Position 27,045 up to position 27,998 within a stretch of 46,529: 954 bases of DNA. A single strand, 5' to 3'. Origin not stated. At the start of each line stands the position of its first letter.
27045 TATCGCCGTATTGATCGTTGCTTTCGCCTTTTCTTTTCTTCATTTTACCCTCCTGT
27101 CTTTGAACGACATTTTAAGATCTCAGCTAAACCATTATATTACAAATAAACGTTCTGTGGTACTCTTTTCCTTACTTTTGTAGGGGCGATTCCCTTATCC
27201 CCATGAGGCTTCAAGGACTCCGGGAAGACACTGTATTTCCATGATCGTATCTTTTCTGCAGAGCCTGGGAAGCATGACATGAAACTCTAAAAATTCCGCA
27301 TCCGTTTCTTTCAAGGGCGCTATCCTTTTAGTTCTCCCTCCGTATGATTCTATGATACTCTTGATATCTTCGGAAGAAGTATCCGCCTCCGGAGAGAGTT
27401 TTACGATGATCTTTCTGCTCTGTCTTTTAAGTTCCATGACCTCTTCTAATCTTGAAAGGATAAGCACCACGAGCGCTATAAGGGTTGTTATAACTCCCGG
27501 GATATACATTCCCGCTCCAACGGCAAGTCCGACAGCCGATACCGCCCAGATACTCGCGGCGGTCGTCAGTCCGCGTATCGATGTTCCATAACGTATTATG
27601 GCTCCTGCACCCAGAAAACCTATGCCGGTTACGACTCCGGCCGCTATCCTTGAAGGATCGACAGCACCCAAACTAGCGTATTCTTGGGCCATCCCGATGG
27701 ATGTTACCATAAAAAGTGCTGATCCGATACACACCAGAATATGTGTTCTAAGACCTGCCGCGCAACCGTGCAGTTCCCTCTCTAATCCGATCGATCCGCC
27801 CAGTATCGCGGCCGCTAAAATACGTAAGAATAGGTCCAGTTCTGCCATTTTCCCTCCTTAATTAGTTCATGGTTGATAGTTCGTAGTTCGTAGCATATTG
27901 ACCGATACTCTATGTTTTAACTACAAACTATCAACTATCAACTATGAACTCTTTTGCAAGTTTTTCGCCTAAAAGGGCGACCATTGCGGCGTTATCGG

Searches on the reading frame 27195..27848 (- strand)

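Call 64: search_protein_families(library=pfam, proteins=[window:27195-27848:-], max_evalue=0.0001)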
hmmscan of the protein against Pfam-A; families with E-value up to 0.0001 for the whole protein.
window:27195-27848:- (217 aa): 1 family
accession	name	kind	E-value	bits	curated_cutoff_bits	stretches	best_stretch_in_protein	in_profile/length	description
PF02308.21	MgtC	-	2.6e-37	128.3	31.4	1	10-133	1-116/121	MgtC family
